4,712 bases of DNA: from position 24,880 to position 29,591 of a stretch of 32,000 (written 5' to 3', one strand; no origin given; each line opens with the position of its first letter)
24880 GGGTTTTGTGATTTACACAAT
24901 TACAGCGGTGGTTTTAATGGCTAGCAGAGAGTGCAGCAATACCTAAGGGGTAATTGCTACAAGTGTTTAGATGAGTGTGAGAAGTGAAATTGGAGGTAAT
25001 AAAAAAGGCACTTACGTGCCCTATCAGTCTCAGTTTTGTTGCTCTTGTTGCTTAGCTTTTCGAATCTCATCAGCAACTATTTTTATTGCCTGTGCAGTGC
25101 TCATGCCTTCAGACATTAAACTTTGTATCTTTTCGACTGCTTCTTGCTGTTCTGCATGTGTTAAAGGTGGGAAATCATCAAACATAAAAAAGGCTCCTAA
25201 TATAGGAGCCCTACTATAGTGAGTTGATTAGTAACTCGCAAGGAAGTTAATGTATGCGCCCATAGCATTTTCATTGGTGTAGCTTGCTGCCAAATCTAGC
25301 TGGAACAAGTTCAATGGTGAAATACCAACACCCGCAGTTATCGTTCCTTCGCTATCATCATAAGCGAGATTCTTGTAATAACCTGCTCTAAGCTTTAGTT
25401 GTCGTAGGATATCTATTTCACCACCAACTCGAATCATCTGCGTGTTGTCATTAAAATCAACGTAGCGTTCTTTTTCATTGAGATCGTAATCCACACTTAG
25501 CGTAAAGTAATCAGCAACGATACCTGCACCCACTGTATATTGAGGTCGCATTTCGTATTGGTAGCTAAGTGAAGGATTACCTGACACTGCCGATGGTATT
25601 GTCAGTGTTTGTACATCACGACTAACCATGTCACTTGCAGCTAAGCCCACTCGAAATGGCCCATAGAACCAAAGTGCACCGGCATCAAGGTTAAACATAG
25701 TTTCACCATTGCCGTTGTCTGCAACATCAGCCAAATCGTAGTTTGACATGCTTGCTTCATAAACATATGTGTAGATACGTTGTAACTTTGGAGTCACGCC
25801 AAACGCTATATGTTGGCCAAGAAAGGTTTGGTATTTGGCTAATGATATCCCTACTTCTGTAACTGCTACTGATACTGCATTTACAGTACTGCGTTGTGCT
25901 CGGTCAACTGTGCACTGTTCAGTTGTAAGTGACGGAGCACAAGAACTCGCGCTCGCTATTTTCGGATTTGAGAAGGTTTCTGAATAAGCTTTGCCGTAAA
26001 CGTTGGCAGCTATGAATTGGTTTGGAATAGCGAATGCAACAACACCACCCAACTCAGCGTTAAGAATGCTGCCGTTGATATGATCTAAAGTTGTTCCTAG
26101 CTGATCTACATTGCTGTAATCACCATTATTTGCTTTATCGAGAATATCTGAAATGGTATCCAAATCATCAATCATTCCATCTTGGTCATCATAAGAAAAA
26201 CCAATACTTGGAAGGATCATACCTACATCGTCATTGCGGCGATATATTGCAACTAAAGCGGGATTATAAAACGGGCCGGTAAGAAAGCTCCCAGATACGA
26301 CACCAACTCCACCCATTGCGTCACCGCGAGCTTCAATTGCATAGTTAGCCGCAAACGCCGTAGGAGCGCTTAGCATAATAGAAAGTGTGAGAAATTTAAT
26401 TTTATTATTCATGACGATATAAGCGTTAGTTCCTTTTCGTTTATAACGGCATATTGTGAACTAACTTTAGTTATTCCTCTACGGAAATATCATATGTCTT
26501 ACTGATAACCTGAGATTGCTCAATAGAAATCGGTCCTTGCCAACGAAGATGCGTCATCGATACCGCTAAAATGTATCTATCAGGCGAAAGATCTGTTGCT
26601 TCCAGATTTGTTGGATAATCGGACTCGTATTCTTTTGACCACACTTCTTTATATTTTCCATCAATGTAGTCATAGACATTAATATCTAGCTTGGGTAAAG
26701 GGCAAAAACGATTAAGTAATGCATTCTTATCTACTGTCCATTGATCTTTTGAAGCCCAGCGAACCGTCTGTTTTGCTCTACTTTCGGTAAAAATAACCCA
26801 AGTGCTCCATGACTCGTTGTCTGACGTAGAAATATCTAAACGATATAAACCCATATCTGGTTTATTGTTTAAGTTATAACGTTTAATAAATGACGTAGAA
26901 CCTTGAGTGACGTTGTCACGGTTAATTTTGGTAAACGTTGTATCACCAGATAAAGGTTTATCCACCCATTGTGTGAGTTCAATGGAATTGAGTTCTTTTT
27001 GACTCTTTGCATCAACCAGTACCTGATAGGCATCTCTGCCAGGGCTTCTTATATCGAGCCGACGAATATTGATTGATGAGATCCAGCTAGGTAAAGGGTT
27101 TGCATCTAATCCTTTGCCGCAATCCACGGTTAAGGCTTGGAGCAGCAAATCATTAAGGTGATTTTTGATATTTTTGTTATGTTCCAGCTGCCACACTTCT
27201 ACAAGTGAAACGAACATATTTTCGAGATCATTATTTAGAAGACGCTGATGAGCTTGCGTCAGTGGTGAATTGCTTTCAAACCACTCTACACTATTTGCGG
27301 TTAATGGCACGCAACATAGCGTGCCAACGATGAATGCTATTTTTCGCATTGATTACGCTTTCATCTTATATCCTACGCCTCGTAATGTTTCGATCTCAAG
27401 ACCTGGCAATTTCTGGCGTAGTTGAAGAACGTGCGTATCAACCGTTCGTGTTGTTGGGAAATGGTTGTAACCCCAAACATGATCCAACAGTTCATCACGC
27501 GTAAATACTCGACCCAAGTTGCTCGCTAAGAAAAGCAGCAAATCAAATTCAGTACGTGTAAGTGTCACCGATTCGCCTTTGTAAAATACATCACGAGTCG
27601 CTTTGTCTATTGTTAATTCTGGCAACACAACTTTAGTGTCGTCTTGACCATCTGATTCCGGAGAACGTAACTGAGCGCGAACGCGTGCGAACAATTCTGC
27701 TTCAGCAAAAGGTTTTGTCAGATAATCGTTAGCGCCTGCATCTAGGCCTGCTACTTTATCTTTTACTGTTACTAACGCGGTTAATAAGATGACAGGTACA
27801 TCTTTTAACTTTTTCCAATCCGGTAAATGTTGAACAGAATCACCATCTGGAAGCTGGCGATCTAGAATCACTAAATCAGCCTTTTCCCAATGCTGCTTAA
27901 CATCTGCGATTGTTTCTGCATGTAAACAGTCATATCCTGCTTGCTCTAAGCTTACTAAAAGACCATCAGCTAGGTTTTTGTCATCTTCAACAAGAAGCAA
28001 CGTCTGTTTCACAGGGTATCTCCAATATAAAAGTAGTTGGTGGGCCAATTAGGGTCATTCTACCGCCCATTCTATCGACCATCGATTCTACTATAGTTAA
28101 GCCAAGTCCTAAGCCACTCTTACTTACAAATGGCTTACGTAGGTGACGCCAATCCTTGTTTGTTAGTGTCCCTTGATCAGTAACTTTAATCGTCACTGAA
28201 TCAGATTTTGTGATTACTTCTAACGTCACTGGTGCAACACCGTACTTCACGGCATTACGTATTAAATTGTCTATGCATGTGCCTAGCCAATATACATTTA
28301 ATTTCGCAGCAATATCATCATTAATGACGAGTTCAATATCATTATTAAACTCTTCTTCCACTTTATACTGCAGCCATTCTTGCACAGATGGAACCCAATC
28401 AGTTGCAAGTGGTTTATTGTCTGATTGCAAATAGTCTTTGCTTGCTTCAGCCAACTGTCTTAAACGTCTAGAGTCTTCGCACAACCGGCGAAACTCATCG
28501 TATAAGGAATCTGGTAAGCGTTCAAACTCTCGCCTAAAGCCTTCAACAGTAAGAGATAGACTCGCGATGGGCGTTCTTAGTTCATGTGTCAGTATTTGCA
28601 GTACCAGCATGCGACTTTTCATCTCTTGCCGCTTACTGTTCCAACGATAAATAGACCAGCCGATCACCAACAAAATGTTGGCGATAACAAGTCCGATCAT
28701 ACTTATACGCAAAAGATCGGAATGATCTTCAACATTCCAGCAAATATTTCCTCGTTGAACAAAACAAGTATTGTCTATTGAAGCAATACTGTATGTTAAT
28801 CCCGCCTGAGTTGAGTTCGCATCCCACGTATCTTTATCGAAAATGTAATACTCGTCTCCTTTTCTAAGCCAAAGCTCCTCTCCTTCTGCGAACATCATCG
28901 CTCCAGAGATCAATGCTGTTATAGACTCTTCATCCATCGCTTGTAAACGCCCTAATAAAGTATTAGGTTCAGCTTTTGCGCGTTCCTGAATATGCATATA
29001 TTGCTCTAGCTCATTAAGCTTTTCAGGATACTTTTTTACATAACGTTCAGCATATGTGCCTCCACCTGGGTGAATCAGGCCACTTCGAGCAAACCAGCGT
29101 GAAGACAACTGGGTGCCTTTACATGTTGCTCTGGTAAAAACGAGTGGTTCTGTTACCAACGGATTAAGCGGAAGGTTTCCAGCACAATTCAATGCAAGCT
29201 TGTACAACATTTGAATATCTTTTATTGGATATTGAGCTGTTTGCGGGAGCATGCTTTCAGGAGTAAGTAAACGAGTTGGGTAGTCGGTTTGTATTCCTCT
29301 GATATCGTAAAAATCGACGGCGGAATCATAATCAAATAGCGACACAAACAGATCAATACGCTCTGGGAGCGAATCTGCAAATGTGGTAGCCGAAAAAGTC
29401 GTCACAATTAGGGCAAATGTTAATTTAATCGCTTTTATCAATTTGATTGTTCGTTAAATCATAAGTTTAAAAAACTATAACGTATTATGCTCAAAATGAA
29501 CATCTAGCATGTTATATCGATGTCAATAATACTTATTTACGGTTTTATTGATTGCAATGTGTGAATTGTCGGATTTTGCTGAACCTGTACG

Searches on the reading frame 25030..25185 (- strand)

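Call 40: search_protein_families(library=pfam, proteins=[window:25030-25185:-], max_evalue=1)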
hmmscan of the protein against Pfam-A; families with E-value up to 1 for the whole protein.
window:25030-25185:- (51 aa): 6 families
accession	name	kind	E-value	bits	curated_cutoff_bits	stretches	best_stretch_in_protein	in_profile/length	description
PF03701.19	UPF0181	-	2.5e-25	88.3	23.5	1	1-50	1-50/50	Uncharacterised protein family (UPF0181)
PF23016.2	RsmI_C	-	0.028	14.7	27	1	12-39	2-29/46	RsmI C-terminal HTH domain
PF22313.1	DIP0205-like_N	-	0.037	14.4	27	1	11-34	30-53/57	DIP0205-like, N-terminal domain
PF20575.4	HTH_63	-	0.075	13.1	23.9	1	6-48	18-60/148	Helix-turn-helix domain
PF05225.22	HTH_psq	-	0.1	12.7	20.4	1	14-33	6-22/45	helix-turn-helix, Psq domain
PF24128.1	Phage_zn_bind_4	-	0.13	12.9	27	1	8-37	3-32/63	Phage zinc binding protein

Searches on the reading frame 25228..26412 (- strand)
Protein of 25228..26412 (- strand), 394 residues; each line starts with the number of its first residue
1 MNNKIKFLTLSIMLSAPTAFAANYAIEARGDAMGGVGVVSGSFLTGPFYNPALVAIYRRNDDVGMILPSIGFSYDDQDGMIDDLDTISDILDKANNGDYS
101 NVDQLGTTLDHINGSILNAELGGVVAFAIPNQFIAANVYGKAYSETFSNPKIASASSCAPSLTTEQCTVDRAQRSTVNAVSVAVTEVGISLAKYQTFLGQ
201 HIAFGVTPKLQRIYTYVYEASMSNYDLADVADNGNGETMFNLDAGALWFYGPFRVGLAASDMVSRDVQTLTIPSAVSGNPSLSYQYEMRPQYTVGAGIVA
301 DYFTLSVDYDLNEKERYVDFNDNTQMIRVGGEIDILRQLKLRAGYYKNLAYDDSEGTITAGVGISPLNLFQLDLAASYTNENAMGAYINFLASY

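Call 22: search_protein_families(library=phrogs, proteins=[window:25228-26412:-], max_evalue=0.001)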
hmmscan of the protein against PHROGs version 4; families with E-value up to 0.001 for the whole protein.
window:25228-26412:- (394 aa): 1 family
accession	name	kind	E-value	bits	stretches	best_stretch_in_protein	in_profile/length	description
phrog_38290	-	unknown function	1.2e-45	157.1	2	173-388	211-430/436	-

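Call 23: search_protein_families(library=pfam, proteins=[window:25228-26412:-], max_evalue=0.001)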
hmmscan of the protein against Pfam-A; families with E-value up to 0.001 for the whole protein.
window:25228-26412:- (394 aa): 1 family
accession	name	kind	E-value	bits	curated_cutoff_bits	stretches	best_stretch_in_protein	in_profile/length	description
PF13729.12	TraF_2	-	6.1e-78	262.1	25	1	47-310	1-264/264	F plasmid transfer operon, TraF, protein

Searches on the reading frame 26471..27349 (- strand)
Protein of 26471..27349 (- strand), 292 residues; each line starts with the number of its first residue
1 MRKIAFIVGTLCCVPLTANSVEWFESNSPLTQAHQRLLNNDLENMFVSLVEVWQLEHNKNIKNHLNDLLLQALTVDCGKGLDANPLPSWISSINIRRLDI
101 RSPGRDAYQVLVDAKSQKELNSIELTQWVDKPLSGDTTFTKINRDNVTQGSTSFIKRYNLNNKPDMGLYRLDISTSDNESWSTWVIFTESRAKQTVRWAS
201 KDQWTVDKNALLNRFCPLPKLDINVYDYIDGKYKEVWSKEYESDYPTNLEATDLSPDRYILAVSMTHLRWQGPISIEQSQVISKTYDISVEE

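Call 22: search_protein_families(library=phrogs, proteins=[window:26471-27349:-], max_evalue=0.001)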
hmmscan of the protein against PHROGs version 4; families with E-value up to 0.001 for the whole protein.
window:26471-27349:- (292 aa): 0 families

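Call 23: search_protein_families(library=pfam, proteins=[window:26471-27349:-], max_evalue=0.001)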
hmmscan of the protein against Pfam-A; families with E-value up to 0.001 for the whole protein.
window:26471-27349:- (292 aa): 1 family
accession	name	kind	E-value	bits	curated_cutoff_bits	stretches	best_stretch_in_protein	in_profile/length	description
PF11060.13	DUF2861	-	4.5e-92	308.8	25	1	23-287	1-267/267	Protein of unknown function (DUF2861)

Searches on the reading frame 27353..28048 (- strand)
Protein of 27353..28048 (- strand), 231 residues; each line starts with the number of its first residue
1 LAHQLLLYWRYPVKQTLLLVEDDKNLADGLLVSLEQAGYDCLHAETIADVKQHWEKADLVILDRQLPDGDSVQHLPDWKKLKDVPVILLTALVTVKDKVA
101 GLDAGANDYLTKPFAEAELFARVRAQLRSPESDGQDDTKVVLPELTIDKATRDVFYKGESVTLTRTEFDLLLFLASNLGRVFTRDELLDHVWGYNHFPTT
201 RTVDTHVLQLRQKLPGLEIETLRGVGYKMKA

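Call 22: search_protein_families(library=phrogs, proteins=[window:27353-28048:-], max_evalue=0.001)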
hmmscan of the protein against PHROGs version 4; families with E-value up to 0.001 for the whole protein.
window:27353-28048:- (231 aa): 3 families
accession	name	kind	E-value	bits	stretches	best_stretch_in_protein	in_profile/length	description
phrog_731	-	unknown function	7.1e-58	196.6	1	16-230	3-225/227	-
phrog_5982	-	unknown function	3e-13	49.6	1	14-135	868-993/1030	-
phrog_20458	-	unknown function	2.9e-08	33.4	1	16-125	699-815/829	-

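Call 23: search_protein_families(library=pfam, proteins=[window:27353-28048:-], max_evalue=0.001)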
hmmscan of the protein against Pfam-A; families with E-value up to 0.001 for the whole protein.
window:27353-28048:- (231 aa): 2 families
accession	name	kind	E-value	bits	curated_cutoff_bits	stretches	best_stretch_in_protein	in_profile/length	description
PF00486.34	Trans_reg_C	-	5.5e-25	87.7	26.2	1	158-229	1-77/77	Transcriptional regulatory protein, C terminal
PF00072.30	Response_reg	-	1.5e-18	67.4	30.2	1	18-124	2-111/111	Response regulator receiver domain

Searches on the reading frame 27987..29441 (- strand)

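Call 22: search_protein_families(library=phrogs, proteins=[window:27987-29441:-], max_evalue=0.001)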
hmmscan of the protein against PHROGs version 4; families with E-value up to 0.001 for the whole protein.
window:27987-29441:- (484 aa): 4 families
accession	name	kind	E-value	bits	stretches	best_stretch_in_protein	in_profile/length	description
phrog_857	-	unknown function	1.1e-17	65.4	1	271-463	235-443/468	-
phrog_10912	-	other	1.7e-16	60.4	1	267-480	730-964/970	kinase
phrog_12354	-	transcription regulation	2.5e-05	24.8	1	389-459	60-128/146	transcriptional regulator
phrog_28116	-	unknown function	0.00076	19.5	0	281-477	288-502/512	-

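Call 23: search_protein_families(library=pfam, proteins=[window:27987-29441:-], max_evalue=0.001)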
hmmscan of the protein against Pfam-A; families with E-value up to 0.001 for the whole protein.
window:27987-29441:- (484 aa): 3 families
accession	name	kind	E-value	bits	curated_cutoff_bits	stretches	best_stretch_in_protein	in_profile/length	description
PF11884.13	DUF3404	-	1.5e-117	391.8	25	1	17-275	1-259/259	Domain of unknown function (DUF3404)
PF02518.31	HATPase_c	-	2.1e-12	47.9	26.4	1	386-477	6-109/111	Histidine kinase-, DNA gyrase B-, and HSP90-like ATPase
PF00512.31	HisKA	-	1.7e-07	31.6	26.9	1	280-334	5-57/66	His Kinase A (phospho-acceptor) domain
